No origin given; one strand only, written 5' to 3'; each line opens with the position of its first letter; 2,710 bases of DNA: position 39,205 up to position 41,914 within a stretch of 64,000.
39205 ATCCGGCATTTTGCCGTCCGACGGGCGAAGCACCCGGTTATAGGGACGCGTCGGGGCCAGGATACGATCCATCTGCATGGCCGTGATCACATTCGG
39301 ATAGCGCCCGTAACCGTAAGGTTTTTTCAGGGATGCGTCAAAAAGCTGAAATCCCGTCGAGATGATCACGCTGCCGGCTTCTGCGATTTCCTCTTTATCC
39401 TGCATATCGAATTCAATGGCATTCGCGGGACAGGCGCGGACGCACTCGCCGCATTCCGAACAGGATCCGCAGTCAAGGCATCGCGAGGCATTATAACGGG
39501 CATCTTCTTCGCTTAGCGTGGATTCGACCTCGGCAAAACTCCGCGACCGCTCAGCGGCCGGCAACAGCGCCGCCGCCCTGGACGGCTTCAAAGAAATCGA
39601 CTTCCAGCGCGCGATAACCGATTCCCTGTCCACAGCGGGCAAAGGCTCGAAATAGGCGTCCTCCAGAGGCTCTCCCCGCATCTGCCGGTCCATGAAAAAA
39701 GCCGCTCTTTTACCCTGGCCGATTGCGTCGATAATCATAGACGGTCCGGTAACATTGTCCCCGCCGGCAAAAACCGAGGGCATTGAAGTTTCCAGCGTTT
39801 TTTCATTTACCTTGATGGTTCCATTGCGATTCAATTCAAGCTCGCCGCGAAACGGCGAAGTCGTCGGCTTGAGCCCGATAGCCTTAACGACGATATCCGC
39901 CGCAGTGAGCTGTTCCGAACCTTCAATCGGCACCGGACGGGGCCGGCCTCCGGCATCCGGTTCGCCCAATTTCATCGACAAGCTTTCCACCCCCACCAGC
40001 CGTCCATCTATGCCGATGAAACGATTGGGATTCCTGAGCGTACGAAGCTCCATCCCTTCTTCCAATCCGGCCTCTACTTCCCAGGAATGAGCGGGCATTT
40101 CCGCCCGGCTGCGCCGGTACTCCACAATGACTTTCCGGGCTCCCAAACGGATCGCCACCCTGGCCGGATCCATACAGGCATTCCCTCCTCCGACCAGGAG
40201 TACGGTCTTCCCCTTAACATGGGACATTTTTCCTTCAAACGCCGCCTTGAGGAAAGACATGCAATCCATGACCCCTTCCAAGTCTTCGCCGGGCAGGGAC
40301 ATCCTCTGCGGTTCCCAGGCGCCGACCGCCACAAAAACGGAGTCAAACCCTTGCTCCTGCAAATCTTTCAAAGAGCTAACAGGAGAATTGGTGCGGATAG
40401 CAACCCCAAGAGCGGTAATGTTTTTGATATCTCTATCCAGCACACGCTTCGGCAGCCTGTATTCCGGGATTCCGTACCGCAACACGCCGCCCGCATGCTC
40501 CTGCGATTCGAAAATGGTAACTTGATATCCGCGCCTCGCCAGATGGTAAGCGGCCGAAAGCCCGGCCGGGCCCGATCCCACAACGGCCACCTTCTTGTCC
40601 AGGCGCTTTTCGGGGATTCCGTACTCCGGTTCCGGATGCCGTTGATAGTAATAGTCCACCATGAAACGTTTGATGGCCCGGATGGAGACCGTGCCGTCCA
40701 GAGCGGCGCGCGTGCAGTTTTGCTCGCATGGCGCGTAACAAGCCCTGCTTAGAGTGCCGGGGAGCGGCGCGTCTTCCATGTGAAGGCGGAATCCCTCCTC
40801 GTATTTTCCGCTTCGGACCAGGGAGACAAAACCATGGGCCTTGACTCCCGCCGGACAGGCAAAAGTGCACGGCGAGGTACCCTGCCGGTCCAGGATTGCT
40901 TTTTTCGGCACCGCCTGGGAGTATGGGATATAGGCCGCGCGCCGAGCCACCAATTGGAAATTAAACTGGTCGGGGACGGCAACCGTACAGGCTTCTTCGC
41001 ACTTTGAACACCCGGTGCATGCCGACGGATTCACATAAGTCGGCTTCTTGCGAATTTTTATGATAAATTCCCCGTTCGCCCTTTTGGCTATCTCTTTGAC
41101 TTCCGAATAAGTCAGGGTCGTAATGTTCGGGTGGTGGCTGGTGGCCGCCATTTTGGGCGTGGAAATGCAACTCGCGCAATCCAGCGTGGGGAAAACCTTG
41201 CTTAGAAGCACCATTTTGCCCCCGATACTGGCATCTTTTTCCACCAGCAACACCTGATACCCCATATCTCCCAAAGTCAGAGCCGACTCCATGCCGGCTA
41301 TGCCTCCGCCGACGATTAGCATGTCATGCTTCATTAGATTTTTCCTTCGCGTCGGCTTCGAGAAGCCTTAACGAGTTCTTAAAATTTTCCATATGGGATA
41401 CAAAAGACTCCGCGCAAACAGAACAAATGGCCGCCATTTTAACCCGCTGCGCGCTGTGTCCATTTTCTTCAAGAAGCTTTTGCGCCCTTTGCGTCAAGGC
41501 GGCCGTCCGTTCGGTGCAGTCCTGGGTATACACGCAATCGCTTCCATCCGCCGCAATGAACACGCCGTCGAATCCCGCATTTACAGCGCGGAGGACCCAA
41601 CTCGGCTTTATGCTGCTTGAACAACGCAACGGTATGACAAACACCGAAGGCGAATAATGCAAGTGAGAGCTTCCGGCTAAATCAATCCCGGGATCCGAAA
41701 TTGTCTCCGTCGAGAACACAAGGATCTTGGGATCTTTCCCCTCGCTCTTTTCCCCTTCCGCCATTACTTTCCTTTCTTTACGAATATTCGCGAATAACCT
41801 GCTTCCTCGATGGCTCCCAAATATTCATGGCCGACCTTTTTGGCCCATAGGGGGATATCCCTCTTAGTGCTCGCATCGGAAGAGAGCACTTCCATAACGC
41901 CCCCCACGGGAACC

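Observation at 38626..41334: HdrA with a complete GltD/NfnB-like NAD(P)H module inserted into the position of its ferredoxin insertion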

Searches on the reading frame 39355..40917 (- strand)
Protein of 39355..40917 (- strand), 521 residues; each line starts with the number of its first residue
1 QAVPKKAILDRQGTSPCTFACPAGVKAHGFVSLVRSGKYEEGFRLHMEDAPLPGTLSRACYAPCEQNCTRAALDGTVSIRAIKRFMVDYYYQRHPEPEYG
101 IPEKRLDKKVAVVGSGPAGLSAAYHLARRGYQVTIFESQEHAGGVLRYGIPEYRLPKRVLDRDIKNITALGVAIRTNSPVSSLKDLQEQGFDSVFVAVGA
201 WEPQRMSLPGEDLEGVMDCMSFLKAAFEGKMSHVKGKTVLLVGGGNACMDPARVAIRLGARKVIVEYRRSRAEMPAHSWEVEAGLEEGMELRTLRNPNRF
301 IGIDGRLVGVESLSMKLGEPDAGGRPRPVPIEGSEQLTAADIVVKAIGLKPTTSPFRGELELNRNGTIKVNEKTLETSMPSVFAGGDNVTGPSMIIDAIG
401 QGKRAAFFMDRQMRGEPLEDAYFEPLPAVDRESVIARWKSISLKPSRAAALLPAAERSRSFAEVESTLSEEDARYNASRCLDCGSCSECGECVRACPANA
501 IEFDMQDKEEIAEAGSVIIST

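Call 42: search_solved_structures(query=window:39355-40917:-, max_evalue=1e-40, show_alignments=5)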
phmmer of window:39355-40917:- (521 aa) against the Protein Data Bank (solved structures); distinct sequences matched with E-value up to 1e-40: 9.
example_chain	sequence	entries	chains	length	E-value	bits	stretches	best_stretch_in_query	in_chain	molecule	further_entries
9bov_A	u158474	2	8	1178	2e-113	383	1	15-504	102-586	Molybdopterin oxidoreductase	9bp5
9n5u_A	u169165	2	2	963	3.9e-105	355.6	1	15-492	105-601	NfnA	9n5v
8oh5_C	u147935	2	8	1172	2.2e-97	330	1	15-493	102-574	Formate dehydrogenase-O, major subunit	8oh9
4ylf_B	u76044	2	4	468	2.1e-86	293.8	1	13-416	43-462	Dihydropyrimidine dehydrogenase subunit A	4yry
5jca_L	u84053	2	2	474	8e-73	249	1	15-409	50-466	NADH-dependent Ferredoxin:NADP Oxidoreductase (NfnI) subunit alpha | NADH-dependent Ferredoxin:NADP Oxidoreductase subunit alpha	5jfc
5vj7_A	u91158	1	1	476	7.2e-68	232.7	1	15-409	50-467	Oxidoreductase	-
6s6s_G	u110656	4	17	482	3.5e-61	210.6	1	16-407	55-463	Glutamate synthase [NADPH] small chain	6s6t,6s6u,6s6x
2vdc_G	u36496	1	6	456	1.9e-58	201.6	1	13-407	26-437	GLUTAMATE SYNTHASE [NADPH] SMALL CHAIN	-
7mfm_I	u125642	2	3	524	1.3e-49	172.4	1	18-417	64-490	Glutamate synthase (NADPH) small chain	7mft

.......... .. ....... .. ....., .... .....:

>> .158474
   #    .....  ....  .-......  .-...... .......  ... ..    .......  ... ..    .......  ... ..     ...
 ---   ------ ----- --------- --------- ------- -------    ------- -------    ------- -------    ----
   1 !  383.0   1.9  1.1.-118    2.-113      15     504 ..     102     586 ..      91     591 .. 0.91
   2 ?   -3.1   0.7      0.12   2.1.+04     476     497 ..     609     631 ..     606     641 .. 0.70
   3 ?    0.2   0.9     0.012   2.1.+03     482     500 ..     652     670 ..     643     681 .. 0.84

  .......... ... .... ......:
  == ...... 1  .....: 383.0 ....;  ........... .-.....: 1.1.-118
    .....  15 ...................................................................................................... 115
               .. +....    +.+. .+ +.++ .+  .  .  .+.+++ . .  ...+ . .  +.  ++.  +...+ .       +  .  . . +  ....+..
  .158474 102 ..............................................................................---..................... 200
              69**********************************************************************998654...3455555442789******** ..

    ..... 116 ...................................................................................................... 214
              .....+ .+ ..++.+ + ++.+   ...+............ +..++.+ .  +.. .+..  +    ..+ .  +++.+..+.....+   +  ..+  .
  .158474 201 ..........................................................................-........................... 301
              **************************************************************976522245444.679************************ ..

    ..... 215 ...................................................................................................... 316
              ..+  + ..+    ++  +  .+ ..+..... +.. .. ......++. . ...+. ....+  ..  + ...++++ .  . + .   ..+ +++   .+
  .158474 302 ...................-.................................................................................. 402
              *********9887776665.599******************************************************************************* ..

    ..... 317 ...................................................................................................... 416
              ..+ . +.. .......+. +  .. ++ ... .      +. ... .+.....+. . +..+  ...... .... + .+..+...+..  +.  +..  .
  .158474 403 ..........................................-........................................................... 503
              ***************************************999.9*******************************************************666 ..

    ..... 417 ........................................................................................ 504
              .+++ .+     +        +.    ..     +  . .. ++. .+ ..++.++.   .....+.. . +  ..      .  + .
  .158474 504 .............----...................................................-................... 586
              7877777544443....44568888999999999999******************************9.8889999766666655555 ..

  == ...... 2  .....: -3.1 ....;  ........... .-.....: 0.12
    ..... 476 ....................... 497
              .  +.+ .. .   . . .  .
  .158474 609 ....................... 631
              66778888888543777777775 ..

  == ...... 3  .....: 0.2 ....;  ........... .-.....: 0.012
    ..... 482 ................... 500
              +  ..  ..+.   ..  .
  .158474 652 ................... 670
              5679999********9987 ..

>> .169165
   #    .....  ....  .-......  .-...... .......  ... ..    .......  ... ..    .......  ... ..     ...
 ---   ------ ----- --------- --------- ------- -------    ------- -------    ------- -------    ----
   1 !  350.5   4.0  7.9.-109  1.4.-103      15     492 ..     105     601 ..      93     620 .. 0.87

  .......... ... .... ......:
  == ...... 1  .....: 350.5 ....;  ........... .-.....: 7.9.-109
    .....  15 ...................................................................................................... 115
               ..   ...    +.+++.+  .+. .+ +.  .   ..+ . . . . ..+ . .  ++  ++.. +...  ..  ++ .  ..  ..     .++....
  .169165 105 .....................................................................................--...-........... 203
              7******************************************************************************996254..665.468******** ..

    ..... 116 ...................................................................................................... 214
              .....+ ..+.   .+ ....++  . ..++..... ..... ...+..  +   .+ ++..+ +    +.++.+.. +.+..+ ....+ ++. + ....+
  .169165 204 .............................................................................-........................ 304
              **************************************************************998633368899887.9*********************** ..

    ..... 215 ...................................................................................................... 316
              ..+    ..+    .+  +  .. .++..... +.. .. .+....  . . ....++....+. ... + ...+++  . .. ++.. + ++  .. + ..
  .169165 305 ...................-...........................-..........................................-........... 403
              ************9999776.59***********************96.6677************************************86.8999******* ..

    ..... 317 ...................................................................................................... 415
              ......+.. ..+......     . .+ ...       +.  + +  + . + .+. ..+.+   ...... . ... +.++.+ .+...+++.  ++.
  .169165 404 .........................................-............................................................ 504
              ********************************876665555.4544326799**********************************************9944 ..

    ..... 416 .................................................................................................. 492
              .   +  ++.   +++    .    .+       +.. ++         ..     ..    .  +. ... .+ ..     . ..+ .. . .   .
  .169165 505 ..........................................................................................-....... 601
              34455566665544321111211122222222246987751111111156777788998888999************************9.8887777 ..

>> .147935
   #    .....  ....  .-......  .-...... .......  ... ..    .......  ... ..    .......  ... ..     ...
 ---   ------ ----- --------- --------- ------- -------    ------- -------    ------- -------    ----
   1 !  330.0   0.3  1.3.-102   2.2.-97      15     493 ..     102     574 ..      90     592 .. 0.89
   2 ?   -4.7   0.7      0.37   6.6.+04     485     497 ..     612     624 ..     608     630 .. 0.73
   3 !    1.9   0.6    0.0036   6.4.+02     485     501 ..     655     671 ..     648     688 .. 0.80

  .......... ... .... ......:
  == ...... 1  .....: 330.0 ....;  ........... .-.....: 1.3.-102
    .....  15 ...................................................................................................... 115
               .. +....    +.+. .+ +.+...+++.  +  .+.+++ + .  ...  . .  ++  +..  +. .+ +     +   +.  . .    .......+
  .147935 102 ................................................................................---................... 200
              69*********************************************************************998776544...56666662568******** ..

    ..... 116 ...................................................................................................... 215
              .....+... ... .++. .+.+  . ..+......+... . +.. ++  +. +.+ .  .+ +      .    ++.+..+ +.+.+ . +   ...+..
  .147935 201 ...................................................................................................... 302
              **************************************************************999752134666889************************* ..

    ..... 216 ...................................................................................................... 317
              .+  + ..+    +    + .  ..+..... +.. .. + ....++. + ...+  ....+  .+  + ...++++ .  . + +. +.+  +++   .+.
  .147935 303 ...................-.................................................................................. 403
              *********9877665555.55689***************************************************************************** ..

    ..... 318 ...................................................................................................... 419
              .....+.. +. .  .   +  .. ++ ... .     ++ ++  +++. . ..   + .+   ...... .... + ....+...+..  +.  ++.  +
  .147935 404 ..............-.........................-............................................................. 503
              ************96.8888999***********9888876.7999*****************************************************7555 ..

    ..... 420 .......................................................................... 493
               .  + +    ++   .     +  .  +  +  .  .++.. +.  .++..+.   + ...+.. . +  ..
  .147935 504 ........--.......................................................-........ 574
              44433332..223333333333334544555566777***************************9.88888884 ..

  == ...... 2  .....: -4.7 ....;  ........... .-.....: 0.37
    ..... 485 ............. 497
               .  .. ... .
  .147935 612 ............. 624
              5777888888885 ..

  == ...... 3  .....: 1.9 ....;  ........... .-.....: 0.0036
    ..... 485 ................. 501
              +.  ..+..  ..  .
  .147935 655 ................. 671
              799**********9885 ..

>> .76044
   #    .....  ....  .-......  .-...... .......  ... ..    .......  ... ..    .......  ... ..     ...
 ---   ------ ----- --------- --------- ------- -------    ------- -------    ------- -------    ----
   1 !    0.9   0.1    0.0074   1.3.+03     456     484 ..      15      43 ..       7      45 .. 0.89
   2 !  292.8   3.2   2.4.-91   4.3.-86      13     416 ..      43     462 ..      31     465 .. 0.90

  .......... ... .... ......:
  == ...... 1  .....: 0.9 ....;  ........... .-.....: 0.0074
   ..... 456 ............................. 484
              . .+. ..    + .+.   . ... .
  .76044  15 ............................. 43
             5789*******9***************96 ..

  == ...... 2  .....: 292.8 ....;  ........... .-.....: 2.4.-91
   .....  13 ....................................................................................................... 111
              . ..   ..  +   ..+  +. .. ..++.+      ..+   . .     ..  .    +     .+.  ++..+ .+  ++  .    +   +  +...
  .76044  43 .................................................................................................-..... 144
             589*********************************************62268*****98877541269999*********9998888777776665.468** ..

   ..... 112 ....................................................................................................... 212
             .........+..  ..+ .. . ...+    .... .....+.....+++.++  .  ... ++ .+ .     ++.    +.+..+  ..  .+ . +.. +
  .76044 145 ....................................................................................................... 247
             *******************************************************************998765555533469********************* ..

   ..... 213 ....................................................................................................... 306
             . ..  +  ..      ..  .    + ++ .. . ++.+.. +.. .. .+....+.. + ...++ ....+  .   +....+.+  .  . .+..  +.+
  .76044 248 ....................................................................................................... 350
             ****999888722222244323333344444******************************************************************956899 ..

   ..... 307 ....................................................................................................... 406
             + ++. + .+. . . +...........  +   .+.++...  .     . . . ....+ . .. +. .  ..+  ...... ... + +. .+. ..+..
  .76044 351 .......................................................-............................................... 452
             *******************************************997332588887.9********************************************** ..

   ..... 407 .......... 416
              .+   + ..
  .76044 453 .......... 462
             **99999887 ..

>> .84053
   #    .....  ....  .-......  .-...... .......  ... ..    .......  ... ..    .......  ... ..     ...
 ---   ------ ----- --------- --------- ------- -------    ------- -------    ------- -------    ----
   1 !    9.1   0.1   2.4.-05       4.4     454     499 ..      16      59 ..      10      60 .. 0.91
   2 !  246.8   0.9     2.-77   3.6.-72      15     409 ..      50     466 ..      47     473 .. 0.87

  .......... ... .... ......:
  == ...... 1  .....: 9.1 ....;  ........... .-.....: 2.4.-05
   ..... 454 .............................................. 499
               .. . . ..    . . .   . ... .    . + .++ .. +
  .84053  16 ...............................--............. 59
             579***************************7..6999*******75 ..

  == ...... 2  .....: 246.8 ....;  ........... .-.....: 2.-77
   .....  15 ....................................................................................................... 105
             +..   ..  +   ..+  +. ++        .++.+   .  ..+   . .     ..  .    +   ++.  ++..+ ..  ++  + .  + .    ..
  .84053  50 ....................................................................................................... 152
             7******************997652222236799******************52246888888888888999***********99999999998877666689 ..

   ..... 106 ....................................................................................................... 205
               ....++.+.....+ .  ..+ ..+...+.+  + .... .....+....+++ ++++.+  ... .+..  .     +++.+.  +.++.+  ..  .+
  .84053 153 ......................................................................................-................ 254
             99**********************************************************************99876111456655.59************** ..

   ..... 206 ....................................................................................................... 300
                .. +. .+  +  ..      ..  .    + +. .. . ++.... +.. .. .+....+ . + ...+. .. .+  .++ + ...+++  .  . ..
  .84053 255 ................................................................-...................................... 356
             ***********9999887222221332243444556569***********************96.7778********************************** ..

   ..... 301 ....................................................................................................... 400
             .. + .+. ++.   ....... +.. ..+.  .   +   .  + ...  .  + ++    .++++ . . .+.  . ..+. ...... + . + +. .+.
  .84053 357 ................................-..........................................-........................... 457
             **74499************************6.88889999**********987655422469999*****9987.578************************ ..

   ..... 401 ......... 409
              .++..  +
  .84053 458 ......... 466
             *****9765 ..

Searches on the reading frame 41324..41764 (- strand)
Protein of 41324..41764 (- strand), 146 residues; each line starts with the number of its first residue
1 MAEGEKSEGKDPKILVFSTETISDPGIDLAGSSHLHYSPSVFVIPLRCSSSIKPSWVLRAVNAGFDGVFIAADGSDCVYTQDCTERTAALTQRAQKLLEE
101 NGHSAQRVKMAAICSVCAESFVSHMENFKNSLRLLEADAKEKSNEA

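Call 6: search_protein_families(library=pfam, proteins=[window:41324-41764:-], max_evalue=0.01)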
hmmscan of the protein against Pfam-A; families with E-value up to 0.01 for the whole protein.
window:41324-41764:- (146 aa): 1 family
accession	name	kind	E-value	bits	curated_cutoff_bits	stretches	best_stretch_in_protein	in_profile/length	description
PF02662.21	FlpD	-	3e-26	92.3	22.3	1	14-134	1-121/123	Methyl-viologen-reducing hydrogenase, delta subunit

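Call 7: search_protein_families(library=ncbifam, proteins=[window:41324-41764:-], max_evalue=0.001)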
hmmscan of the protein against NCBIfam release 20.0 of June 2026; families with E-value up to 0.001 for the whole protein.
window:41324-41764:- (146 aa): 3 families
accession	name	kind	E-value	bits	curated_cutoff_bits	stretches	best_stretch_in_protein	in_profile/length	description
NF040770.1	hetero_SS_HdrA2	exception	5.5e-19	67.8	1100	1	6-138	642-774/777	CoB-CoM heterodisulfide reductase HdrA2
NF045873.1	F420_non_VhuD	exception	8.4e-13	48.6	215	1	12-135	2-125/132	F420-non-reducing hydrogenase iron-sulfur subunit VhuD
NF041891.1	hdrA_Methbact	equivalog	2.8e-06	25.8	1300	1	10-133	642-759/762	ferredoxin:CoB-CoM heterodisulfide reductase subunit HdrA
